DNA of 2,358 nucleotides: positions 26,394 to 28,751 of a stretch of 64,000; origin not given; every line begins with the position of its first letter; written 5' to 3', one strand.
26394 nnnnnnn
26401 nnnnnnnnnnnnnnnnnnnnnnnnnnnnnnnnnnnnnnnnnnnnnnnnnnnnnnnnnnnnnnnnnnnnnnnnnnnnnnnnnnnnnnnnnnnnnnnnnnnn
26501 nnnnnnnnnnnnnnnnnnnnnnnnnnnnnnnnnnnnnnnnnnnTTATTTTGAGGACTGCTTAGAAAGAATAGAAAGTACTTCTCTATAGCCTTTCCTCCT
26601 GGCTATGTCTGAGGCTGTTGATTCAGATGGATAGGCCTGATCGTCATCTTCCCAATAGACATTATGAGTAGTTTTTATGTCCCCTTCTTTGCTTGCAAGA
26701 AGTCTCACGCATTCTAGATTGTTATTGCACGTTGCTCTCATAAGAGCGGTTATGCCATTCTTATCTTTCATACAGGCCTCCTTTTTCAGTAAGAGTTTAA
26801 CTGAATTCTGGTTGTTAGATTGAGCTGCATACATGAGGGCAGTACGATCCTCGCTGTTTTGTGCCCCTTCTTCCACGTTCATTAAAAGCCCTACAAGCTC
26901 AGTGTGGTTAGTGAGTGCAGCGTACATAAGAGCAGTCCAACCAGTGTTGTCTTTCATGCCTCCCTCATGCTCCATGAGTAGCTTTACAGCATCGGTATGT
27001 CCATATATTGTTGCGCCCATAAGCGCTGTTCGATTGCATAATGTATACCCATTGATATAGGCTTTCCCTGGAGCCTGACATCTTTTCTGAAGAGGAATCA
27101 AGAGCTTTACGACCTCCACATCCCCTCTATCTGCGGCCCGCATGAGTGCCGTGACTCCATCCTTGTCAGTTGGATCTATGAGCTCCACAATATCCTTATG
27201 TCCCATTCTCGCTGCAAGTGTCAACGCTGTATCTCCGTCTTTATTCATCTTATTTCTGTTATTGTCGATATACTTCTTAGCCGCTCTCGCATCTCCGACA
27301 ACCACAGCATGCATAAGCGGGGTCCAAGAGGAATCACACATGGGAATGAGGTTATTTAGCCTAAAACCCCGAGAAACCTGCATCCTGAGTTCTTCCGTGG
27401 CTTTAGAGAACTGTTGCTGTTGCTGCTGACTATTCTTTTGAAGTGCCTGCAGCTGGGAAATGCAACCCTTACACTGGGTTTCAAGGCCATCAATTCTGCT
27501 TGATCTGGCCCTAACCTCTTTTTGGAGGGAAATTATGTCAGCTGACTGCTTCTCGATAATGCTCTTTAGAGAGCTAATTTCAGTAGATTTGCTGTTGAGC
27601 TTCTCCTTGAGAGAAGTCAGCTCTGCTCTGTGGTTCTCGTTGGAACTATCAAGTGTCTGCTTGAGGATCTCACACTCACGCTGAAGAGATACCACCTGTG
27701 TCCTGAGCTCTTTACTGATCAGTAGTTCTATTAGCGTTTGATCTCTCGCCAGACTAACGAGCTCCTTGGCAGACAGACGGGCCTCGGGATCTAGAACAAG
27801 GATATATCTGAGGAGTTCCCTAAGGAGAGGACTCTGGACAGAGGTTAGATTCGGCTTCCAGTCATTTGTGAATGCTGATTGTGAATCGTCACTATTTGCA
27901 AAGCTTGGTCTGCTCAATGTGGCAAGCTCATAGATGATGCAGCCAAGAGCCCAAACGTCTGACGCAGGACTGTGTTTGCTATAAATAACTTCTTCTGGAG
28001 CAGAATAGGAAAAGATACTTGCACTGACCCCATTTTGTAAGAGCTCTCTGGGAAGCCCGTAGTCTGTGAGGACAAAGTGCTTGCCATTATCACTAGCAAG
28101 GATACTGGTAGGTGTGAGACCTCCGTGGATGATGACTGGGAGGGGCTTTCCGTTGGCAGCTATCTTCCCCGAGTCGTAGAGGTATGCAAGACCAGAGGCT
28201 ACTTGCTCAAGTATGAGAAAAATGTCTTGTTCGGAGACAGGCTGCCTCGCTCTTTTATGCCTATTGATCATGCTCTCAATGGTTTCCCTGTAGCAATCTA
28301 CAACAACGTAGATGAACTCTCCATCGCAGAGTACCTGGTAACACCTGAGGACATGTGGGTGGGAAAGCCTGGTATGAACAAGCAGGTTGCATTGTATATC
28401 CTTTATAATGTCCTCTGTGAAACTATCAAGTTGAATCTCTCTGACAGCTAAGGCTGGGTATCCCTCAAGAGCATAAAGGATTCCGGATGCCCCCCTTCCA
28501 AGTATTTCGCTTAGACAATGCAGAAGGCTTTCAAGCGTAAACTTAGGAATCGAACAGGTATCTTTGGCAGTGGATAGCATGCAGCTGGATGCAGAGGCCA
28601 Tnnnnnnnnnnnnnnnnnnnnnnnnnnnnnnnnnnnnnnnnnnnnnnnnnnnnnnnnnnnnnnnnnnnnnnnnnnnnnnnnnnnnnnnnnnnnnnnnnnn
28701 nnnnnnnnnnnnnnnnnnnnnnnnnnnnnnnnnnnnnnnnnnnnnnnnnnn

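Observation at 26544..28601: NEK-ankyrin protein is a predicted pseudokinase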

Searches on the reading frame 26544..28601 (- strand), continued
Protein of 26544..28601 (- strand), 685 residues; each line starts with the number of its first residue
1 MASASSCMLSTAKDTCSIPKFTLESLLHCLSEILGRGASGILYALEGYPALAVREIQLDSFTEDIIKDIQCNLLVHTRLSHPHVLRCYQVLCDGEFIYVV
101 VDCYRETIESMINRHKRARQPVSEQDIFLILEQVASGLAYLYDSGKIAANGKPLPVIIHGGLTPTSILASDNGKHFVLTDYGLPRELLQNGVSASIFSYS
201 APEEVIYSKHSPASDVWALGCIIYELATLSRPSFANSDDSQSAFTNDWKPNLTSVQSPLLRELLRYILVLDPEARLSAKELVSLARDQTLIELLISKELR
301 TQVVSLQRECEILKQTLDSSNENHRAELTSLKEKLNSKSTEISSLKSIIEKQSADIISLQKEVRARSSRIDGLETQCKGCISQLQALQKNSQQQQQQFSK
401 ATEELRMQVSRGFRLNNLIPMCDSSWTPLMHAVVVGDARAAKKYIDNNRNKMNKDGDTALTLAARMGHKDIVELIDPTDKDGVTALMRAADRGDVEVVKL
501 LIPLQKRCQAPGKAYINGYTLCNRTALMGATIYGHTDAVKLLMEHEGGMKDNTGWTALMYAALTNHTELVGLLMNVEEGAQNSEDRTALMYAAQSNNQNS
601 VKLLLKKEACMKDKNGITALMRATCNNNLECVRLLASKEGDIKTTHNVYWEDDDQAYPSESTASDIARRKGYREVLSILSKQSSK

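Call 53: predict_structure(alignment_id=A2)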
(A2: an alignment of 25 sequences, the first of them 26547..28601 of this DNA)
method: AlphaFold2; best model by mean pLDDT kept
length: 685 residues; sequences in the alignment: 25
mean_pLDDT: 82.7   pTM: 0.48
mean pLDDT of the five models: 82.7, 82.6, 82.4, 81.2, 80.7
residues with pLDDT >= 90: 261; 70-90: 341; 50-70: 33; < 50: 50
segments of 3 or more residues with pLDDT < 50: 1-16, 191-194, 395-422
pLDDT, mean of each block of 10 residues (from residue 1): 30 52 91 79 89 86 80 84 90 87 89 92 93 95 81 83 88 86 68 63 84 93 94 69 77 90 92 91 87 76 79 84 85 87 86 85 81 75 69 48 31 32 74 87 84 86 89 91 93 93 91 82 92 95 92 93 94 90 94 95 92 92 94 92 84 80 91 91 58
secondary structure, 60 per line:
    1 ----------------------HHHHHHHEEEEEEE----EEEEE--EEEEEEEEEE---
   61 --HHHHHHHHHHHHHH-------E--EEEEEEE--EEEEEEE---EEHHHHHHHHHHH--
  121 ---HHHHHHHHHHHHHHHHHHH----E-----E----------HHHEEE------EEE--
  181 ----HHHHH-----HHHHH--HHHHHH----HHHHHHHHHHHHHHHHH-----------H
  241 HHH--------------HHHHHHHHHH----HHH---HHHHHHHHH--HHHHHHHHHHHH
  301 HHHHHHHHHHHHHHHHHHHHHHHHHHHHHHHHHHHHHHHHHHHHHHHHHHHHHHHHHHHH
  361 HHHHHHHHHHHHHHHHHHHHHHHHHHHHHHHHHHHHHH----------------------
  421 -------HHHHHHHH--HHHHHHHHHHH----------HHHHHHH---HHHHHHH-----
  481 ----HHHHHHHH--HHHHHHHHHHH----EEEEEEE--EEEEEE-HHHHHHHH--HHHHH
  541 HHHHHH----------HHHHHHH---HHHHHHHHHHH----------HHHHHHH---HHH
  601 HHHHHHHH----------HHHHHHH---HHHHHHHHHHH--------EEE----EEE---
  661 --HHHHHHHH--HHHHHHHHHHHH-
elements in order (helices of 4 or more, strands of 3 or more residues): H23-29 E30-36 E41-45 E48-57 H63-76 E87-93 E96-102 H108-118 H124-142 E167-169 E176-178 H185-189 H195-199 H202-207 H212-228 H240-243 H258-267 H278-286 H289-398 H428-435 H438-448 H459-465 H469-475 H485-492 H495-505 E510-516 E519-524 H526-533 H536-546 H557-563 H567-577 H588-594 H598-608 H619-625 H629-639 E648-650 E655-657 H663-670 H673-684

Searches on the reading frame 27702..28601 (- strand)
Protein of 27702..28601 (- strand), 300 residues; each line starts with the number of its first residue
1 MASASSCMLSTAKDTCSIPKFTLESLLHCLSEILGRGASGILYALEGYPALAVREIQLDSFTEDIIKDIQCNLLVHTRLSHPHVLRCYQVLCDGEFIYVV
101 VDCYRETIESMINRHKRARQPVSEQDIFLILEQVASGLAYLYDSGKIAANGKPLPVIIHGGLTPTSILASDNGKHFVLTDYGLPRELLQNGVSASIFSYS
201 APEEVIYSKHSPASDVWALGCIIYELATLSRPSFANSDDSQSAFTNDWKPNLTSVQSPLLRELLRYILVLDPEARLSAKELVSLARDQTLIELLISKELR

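Call 5: search_solved_structures(query=window:27702-28601:-, show_alignments=4, max_evalue=0.00001)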
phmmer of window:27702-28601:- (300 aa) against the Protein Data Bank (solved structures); distinct sequences matched with E-value up to 0.00001: 703 (the best 60 are shown).
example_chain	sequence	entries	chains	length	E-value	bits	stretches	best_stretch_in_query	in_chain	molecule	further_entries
4jxf_A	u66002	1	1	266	4.9e-16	62.1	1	32-278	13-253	Serine/threonine-protein kinase PLK4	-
4yur_A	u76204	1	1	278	5.2e-16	62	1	32-279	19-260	Serine/threonine-protein kinase PLK4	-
3cok_A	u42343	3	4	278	5.2e-16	62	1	32-279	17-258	Serine/threonine-protein kinase PLK4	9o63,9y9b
9y9n_A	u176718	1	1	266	7.7e-16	61.4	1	32-278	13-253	Serine/threonine-protein kinase PLK4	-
4j7b_A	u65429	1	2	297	4.6e-14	55.6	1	71-282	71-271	Polo-like kinase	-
3d5u_A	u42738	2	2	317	1.4e-13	54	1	71-282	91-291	Polo-like kinase 1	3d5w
3d5x_A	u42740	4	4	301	1.6e-13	53.8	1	71-282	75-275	Polo-like kinase 1 | Polo-like kinase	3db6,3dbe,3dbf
3d5v_A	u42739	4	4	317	1.9e-13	53.6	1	71-282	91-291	Polo-like kinase 1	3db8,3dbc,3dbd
2jav_A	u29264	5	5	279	2.7e-13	53.1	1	52-249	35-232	SERINE/THREONINE-PROTEIN KINASE NEK2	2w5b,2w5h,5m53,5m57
2w5a_A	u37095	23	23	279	2.9e-13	53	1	52-249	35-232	SERINE/THREONINE-PROTEIN KINASE NEK2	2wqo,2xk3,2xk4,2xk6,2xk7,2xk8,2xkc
6s73_A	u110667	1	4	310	4.4e-13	52.4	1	34-279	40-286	Serine/threonine-protein kinase Nek7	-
6tm5_S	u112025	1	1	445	5.6e-13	52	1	53-280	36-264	Serine/threonine-protein kinase Nek2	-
6tm5_Q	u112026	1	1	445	5.9e-13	52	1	53-280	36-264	Serine/threonine-protein kinase Nek2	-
9gmp_A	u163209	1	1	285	6e-13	51.9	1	33-228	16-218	Uncharacterized protein (Map kinase kinase-like protein)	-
4a4x_A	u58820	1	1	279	7.2e-13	51.7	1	52-249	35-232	SERINE/THREONINE-PROTEIN KINASE NEK2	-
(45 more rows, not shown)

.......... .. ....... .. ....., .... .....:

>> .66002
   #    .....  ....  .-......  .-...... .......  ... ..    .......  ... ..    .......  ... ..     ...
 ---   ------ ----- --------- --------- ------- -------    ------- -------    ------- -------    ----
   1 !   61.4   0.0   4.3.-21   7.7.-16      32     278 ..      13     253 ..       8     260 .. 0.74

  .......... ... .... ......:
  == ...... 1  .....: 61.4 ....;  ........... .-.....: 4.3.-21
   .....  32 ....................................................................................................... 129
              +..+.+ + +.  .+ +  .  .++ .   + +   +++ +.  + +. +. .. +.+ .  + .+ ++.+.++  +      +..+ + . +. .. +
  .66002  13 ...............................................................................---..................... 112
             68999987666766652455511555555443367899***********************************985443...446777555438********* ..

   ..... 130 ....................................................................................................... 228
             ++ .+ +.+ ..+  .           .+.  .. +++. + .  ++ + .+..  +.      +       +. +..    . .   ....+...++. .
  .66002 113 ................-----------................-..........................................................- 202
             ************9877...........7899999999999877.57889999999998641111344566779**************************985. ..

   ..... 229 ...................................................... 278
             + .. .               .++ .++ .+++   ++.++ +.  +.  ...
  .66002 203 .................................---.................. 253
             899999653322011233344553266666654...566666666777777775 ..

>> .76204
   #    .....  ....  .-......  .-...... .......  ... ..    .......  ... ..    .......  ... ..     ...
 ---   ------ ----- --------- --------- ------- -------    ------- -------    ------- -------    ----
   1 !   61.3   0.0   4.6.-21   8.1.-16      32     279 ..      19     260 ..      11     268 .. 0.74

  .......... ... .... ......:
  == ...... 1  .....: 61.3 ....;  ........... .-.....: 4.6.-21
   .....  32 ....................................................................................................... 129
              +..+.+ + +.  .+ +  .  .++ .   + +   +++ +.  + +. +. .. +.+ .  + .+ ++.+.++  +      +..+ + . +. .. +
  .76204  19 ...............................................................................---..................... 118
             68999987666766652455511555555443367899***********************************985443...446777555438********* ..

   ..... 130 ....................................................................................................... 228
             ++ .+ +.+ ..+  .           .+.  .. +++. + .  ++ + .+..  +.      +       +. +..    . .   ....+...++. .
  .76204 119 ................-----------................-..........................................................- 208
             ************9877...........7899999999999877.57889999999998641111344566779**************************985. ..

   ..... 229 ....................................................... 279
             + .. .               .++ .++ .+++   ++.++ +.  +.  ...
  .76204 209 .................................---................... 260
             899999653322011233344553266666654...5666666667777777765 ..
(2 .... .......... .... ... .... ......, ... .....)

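Call 34: predict_structure(alignment_id=A1)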
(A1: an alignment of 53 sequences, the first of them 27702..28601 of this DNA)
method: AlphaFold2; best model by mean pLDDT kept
length: 300 residues; sequences in the alignment: 53
mean_pLDDT: 87.6   pTM: 0.87
mean pLDDT of the five models: 87.6, 87.4, 87.2, 85.8, 84.1
residues with pLDDT >= 90: 196; 70-90: 72; 50-70: 17; < 50: 15
segments of 3 or more residues with pLDDT < 50: 1-15
pLDDT, mean of each block of 10 residues (from residue 1): 32 59 96 87 95 93 88 92 96 93 95 97 97 98 92 92 94 94 74 70 90 97 97 72 81 95 95 96 93 77
secondary structure, 60 per line:
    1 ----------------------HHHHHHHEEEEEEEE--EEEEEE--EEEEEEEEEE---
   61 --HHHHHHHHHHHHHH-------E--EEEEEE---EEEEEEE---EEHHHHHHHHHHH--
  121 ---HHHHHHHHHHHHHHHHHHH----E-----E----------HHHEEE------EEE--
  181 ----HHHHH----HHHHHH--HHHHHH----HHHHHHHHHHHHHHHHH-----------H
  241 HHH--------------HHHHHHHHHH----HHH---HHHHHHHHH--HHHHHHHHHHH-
elements in order: H23-29 E30-37 E40-45 E48-57 H63-76 E87-92 E96-102 H108-118 H124-142 E167-169 E176-178 H185-189 H194-199 H202-207 H212-228 H240-243 H258-267 H278-286 H289-299

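Call 36: fold_search(model_id=the predicted structure, library=pdb)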
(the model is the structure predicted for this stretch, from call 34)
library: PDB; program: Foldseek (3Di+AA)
matches with E <= 10: 2000; with E <= 0.001: 1999
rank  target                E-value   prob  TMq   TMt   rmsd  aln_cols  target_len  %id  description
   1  5h2u_C                6.3e-15  1.00  0.67  0.75   3.6       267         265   20  Crystal structure of PTK6 Kinase Domain complexed with Dasatinib (released 2017-01-04)
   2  8sxn_A                6.6e-15  1.00  0.69  0.72   4.1       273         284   21  Structure of NLRP3 and NEK7 complex (released 2024-02-14)
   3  2w5a                  9.3e-15  1.00  0.66  0.73   4.0       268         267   22  Human Nek2 kinase ADP-bound (released 2008-12-23)
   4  2w5h                  1.5e-14  1.00  0.65  0.73   3.9       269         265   21  Human Nek2 kinase Apo (released 2008-12-23)
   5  6s73_A                1.7e-14  1.00  0.69  0.77   3.6       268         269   21  Crystal structure of Nek7 SRS mutant bound to compound 51 (released 2020-06-10)
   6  2w5b                  1.8e-14  1.00  0.65  0.71   4.9       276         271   20  Human Nek2 kinase ATPgammaS-bound (released 2008-12-23)
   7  1buh_A                1.8e-14  1.00  0.65  0.68   3.9       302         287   21  CRYSTAL STRUCTURE OF THE HUMAN CDK2 KINASE COMPLEX WITH CELL CYCLE-REGULATORY PROTEIN CKSHS1 (released 1998-09-09)
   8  5de2_B                2.2e-14  1.00  0.64  0.72   4.0       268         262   19  Structural mechanism of Nek7 activation by Nek9-induced dimerisation (released 2015-11-11)
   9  6yl6                  2.3e-14  1.00  0.68  0.67   3.9       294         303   21  Cdk2(F80C) (released 2020-07-22)
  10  3r8m                  2.3e-14  1.00  0.65  0.68   4.4       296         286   20  CDK2 in complex with inhibitor L3-3 (released 2012-08-08)
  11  2clx                  2.6e-14  1.00  0.66  0.67   3.9       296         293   20  4-Arylazo-3,5-diamino-1H-pyrazole CDK Inhibitors: SAR Study, Crystal Structure in Complex with CDK2, Selectivity, and Ce (released 2006-11-01)
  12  3ma6_B                3.0e-14  1.00  0.63  0.70   4.4       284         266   21  Crystal structure of kinase domain of TgCDPK1 in presence of 3BrB-PP1 (released 2010-07-21)
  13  5m53                  3.4e-14  1.00  0.68  0.79   3.3       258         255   23  Nek2 bound to arylaminopurine inhibitor 11 (released 2016-11-09)
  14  3ej1_A                3.4e-14  1.00  0.65  0.66   3.9       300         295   20  CDK2/CyclinA complexed with a pyrazolopyridazine inhibitor (released 2008-10-21)
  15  8s93                  3.4e-14  1.00  0.67  0.48   4.1       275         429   21  Crystal structure of the PH-TH/kinase complex of Bruton's tyrosine kinase (released 2023-08-16)
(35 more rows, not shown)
